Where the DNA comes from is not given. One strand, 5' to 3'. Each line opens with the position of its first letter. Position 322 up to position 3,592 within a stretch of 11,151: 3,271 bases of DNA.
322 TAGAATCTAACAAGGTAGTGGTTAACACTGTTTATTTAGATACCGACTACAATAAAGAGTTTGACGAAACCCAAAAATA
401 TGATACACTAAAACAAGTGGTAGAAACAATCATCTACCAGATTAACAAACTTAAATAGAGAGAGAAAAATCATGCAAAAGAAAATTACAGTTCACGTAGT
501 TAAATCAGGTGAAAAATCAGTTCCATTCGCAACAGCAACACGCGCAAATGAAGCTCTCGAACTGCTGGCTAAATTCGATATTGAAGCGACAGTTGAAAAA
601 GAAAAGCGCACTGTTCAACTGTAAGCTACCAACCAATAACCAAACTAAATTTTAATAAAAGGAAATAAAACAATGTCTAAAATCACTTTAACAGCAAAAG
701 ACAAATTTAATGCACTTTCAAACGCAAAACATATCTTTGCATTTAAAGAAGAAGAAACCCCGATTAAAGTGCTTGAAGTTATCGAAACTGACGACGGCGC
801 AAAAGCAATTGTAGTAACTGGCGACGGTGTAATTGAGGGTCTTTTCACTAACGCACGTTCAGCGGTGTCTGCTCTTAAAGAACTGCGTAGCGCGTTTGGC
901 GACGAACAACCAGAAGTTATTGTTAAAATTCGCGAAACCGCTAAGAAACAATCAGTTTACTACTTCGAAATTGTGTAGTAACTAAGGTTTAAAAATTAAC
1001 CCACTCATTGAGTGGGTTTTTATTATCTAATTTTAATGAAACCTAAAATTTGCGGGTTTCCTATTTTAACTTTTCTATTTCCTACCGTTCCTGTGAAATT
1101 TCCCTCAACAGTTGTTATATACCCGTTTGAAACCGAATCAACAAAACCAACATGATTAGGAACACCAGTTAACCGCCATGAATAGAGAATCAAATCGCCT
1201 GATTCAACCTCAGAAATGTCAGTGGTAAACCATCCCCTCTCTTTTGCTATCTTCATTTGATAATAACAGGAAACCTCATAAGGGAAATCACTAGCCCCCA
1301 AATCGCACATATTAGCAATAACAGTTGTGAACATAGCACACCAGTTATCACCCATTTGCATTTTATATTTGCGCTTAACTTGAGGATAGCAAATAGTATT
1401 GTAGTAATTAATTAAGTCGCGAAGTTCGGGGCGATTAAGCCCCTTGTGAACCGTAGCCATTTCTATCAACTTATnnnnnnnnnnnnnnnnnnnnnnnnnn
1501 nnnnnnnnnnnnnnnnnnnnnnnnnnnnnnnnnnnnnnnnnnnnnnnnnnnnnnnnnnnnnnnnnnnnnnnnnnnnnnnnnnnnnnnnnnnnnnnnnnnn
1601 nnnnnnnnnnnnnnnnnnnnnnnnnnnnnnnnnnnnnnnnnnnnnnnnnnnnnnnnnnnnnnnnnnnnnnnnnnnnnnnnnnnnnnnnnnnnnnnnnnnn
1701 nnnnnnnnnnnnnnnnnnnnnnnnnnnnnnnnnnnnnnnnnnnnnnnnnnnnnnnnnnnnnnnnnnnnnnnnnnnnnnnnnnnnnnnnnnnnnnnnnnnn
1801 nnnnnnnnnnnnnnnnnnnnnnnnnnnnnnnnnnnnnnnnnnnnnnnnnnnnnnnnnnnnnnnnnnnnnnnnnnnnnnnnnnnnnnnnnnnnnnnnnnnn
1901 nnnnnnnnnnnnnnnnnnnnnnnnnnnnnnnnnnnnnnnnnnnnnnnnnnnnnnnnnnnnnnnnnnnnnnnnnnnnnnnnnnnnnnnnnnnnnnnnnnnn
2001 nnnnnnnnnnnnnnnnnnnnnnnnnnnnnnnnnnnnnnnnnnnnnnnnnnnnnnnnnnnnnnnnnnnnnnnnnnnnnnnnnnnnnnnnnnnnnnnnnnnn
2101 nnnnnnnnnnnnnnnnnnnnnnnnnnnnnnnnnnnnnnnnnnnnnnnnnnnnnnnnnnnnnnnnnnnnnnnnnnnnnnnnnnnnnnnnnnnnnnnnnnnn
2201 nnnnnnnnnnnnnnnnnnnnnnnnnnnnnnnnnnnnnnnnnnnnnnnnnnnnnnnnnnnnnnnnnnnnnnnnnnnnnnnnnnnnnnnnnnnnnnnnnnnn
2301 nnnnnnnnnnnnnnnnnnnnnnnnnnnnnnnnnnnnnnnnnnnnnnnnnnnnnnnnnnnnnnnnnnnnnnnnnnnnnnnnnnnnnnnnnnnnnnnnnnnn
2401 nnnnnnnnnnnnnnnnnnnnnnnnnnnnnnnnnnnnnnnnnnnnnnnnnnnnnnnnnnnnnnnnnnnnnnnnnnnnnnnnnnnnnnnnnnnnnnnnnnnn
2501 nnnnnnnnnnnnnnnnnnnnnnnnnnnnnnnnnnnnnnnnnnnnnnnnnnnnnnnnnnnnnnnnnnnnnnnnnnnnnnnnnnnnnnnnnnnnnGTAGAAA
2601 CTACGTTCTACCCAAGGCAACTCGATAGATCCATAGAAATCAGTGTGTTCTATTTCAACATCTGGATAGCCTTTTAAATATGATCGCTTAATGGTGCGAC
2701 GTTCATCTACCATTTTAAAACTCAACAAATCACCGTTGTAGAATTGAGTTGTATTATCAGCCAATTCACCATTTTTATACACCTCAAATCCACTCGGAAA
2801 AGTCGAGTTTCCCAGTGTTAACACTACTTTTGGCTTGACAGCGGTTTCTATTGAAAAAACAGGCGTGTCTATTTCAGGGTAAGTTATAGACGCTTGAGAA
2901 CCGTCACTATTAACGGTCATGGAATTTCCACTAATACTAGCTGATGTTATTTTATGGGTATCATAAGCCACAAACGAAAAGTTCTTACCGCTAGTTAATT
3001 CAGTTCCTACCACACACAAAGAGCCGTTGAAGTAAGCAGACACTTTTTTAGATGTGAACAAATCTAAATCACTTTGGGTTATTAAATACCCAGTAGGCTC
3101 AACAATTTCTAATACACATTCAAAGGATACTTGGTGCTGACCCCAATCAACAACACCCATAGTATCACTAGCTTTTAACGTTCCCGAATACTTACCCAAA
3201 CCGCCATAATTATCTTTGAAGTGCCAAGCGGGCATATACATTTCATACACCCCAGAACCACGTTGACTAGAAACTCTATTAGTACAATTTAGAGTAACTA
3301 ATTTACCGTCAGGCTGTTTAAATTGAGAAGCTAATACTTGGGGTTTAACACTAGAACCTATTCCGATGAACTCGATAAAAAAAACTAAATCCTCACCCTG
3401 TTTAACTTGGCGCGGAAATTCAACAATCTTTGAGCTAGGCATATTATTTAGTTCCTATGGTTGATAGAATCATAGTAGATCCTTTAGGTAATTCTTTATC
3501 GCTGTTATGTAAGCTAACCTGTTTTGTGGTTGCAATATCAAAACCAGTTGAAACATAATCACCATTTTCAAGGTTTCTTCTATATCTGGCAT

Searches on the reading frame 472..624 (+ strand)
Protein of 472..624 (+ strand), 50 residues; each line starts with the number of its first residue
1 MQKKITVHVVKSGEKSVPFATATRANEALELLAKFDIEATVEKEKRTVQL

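Call 30: search_protein_families(library=phrogs, proteins=[window:472-624:+], max_evalue=1)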
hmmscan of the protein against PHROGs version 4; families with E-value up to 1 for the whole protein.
window:472-624:+ (50 aa): 0 families

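Call 73: find_homologous_proteins(query=window:472-621:+, max_evalue=0.01)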
Query window:472-621:+ (50 aa): 4 proteins with E <= 0.01 among 4 candidates.
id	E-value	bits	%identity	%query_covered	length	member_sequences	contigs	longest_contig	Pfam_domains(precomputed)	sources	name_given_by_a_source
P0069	2.2e-22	93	98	100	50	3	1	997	-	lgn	-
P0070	2.1e-14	69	74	100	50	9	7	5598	-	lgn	-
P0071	3.9e-14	68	74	100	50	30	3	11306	-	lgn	-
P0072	4.4e-14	68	76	100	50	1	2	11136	-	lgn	-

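Call 80: predict_structure(alignment_id=A2)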
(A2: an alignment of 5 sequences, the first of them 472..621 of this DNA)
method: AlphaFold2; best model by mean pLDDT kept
length: 50 residues; sequences in the alignment: 5
mean_pLDDT: 51.7   pTM: 0.29
mean pLDDT of the five models: 51.7, 51.4, 49.3, 46.1, 44.1
residues with pLDDT >= 90: 0; 70-90: 4; 50-70: 25; < 50: 21
segments of 3 or more residues with pLDDT < 50: 8-19, 44-50
pLDDT, mean of each block of 10 residues (from residue 1): 49 44 63 63 39
secondary structure, 60 per line:
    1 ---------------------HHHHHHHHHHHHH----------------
elements in order: H22-34

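Call 93: search_protein_families(library=pfam, proteins=[window:472-621:+], max_evalue=1)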
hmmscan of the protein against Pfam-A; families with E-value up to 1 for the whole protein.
window:472-621:+ (50 aa): 0 families

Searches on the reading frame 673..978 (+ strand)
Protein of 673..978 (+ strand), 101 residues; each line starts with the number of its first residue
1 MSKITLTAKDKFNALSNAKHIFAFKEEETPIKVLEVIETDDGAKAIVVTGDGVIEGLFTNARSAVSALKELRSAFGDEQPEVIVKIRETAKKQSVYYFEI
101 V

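Call 4: search_protein_families(library=pfam, proteins=[window:673-978:+], max_evalue=0.01)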
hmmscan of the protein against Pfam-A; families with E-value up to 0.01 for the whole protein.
window:673-978:+ (101 aa): 0 families

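Call 5: search_protein_families(library=phrogs, proteins=[window:673-978:+], max_evalue=0.01)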
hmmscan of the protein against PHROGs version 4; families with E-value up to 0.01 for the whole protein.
window:673-978:+ (101 aa): 0 families

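Call 30: search_protein_families(library=phrogs, proteins=[window:673-978:+], max_evalue=1)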
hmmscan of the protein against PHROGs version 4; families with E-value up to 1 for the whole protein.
window:673-978:+ (101 aa): 4 families
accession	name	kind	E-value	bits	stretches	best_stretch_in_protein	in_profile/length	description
phrog_31863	-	unknown function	0.091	14.1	1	6-47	34-74/85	-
phrog_14153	-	unknown function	0.13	13.3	1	3-53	5-56/84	-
phrog_1899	-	unknown function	0.21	10.7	1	44-95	98-150/933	-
phrog_32251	-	unknown function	0.24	12.9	1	52-77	66-91/99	-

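Call 40: find_homologous_proteins(query=window:673-975:+, max_evalue=0.001)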
Query window:673-975:+ (101 aa): 68 proteins with E <= 0.001 among 86 candidates.
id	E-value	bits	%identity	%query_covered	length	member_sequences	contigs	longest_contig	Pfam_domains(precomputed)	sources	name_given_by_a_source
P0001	7.7e-56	204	100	100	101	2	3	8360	-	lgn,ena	-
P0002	5.1e-50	185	88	100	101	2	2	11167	-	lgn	-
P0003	5.2e-47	175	87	99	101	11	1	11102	-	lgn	-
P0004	2.6e-39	151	73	99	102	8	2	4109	-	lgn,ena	-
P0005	9.1e-38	146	71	99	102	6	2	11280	-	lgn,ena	-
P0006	7.0e-37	143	68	100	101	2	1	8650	-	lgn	-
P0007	1.4e-36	142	72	97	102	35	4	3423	-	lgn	-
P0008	1.4e-36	142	68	100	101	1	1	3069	-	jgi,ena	-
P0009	2.5e-36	141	68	100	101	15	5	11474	-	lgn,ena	-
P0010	3.9e-36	141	68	98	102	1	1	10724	-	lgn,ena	-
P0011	1.5e-34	136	66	100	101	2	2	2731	-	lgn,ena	-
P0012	2.8e-31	125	62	98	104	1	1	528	-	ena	-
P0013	8.2e-31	124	64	95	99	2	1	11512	-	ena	-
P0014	3.3e-30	122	62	98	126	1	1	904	-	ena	-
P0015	4.0e-30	121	64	98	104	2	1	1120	-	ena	-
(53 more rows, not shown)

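Call 41: find_encoding_contigs(protein=P0002, flank=10000, max_places=3)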
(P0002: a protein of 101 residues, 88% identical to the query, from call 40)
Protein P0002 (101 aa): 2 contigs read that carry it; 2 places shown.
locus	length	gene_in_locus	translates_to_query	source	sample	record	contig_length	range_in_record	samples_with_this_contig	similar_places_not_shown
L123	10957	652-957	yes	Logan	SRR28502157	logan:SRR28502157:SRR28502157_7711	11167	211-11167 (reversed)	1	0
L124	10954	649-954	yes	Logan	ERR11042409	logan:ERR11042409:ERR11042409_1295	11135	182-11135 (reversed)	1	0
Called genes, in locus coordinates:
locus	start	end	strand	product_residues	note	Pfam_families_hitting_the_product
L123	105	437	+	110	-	-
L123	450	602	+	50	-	-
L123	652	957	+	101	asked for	-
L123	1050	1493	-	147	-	PF05257:CHAP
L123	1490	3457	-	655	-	-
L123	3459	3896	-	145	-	-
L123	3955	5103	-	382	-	PF25622:Phi29_MCP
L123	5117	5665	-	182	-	-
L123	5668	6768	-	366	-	PF05352:Phage_connector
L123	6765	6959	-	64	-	-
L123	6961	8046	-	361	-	PF05894:Podovirus_Gp16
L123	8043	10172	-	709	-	PF03175:DNA_pol_B_2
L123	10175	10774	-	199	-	-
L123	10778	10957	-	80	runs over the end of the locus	-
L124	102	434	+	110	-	-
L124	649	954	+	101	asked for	-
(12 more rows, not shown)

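Call 42: find_encoding_contigs(protein=P0003, flank=10000, max_places=3)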
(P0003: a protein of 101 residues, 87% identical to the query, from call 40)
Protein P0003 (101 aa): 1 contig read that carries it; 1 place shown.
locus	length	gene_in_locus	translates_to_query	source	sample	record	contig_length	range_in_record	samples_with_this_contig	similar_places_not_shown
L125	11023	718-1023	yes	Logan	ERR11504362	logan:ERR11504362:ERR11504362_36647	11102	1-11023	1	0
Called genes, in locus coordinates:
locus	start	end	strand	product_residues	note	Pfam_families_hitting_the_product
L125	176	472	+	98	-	-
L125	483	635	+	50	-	-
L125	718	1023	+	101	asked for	-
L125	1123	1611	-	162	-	PF00959:Phage_lysozyme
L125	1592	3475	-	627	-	-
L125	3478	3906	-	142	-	-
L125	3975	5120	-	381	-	PF25622:Phi29_MCP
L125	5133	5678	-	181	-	-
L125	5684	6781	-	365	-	PF05352:Phage_connector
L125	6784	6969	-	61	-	-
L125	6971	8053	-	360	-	PF05894:Podovirus_Gp16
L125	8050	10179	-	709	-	PF03175:DNA_pol_B_2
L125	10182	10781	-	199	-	-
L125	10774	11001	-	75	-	-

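Call 49: predict_structure(alignment_id=A1)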
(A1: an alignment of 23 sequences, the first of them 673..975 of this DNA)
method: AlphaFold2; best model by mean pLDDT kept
length: 101 residues; sequences in the alignment: 23
mean_pLDDT: 91.7   pTM: 0.80
mean pLDDT of the five models: 91.7, 90.5, 90.1, 89.0, 88.3
residues with pLDDT >= 90: 85; 70-90: 11; 50-70: 3; < 50: 2
segments of 3 or more residues with pLDDT < 50: none
pLDDT, mean of each block of 10 residues (from residue 1): 72 94 93 94 94 93 96 93 95 93 90
secondary structure, 60 per line:
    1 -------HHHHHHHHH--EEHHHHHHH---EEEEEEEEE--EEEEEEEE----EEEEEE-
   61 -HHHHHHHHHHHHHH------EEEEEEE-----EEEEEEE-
elements in order: H8-16 H21-27 E31-39 E42-49 E54-59 H62-75 E82-88 E94-100

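Call 55: fold_search(model_id=the predicted structure, library=viral)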
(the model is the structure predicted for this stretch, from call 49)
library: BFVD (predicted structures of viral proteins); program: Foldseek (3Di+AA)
matches with E <= 10: 1158; with E <= 0.001: 3
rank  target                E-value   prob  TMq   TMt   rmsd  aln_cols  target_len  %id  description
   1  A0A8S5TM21            1.9e-04  1.00  0.63  0.54   5.1       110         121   24  Single stranded DNA binding protein [Podoviridae sp. cttot15]
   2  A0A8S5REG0            3.4e-04  1.00  0.65  0.52   4.5       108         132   17  Single stranded DNA binding protein [virus sp. ctL1g6]
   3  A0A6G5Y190            3.6e-04  1.00  0.68  0.50   4.3       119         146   18  (no name in the UniProt tables at hand)
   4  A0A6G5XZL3            1.3e-03  1.00  0.61  0.46   5.3       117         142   18  (no name in the UniProt tables at hand)
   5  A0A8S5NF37            1.4e-03  1.00  0.65  0.60   4.0       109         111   12  SsDNA binding protein [Podoviridae sp. ctFkM10]
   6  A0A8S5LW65            1.5e-03  1.00  0.59  0.60   4.3       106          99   19  SsDNA binding protein [Podoviridae sp. ctx9R1]
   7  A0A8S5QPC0            2.1e-03  1.00  0.54  0.49   5.9       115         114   13  Uncharacterized protein [Podoviridae sp. ctPbe19]
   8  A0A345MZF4            2.8e-03  1.00  0.61  0.51   6.2       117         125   15  (no name in the UniProt tables at hand)
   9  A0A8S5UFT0            3.8e-03  1.00  0.62  0.48   3.8       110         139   18  Single stranded DNA binding protein [Podoviridae sp. ctnuR9]
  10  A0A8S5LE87            4.0e-03  1.00  0.63  0.47   5.1       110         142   13  Single stranded DNA binding protein [Podoviridae sp. ctMxM32]
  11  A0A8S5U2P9            5.1e-03  1.00  0.61  0.41   6.6       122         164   20  Single stranded DNA binding protein [Podoviridae sp. ctjUd6]
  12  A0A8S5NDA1            6.0e-03  1.00  0.63  0.50   5.0       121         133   14  Single stranded DNA binding protein [Podoviridae sp. ctTZV6]
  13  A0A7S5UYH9            7.6e-03  0.77  0.27  0.25  15.3       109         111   13  (no name in the UniProt tables at hand)
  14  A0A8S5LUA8            1.1e-02  1.00  0.61  0.43   5.9       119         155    9  Single stranded DNA binding protein [Tectiviridae sp. cthzn51]
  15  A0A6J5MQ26            1.1e-02  0.92  0.39  0.34   9.7       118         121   20  Uncharacterized protein [uncultured Caudovirales phage]
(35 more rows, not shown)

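Call 92: search_solved_structures(query=A1, max_evalue=10)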
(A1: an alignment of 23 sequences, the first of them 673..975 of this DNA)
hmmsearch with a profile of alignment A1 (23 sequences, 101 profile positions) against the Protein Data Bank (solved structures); distinct sequences matched with E-value up to 10: 6.
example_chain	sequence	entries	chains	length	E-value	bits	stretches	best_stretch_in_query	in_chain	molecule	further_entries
2yzi_A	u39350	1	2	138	0.0087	19.7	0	40-64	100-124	Hypothetical protein PH0107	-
5i8l_A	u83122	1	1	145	0.12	16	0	40-69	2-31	Lysozyme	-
4c2e_A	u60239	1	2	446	0.22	15.2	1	38-93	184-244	CARBOXY-TERMINAL PROCESSING PROTEASE CTPB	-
4c2h_A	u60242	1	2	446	0.23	15.1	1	38-93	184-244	CARBOXY-TERMINAL PROCESSING PROTEASE CTPB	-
6m74_A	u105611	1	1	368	0.26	14.9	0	23-56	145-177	L-lactate oxidase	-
6m73_A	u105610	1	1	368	0.26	14.9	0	23-56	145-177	L-lactate oxidase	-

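Call 93: search_protein_families(library=pfam, proteins=[window:673-975:+], max_evalue=1)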
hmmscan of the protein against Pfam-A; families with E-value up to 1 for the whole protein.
window:673-975:+ (101 aa): 1 family
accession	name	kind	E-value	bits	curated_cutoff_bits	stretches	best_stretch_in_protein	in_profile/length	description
PF12758.12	DUF3813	-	0.074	13.8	25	1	57-84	5-31/62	Protein of unknown function (DUF3813)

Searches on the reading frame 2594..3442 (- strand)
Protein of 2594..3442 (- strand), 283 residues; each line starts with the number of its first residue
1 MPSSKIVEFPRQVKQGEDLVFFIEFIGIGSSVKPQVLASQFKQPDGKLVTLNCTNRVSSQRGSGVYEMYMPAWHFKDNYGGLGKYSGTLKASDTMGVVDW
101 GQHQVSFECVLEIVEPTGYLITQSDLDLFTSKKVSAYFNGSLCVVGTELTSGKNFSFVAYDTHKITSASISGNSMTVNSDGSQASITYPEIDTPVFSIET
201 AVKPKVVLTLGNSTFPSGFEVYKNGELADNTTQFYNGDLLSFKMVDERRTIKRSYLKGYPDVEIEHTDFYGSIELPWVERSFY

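Call 62: search_dna_similar(query=window:2594-3442:-, collection=phages, mode=protein, max_evalue=0.01, max_rows=15)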
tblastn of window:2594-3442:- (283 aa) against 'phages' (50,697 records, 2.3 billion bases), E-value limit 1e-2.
No match.
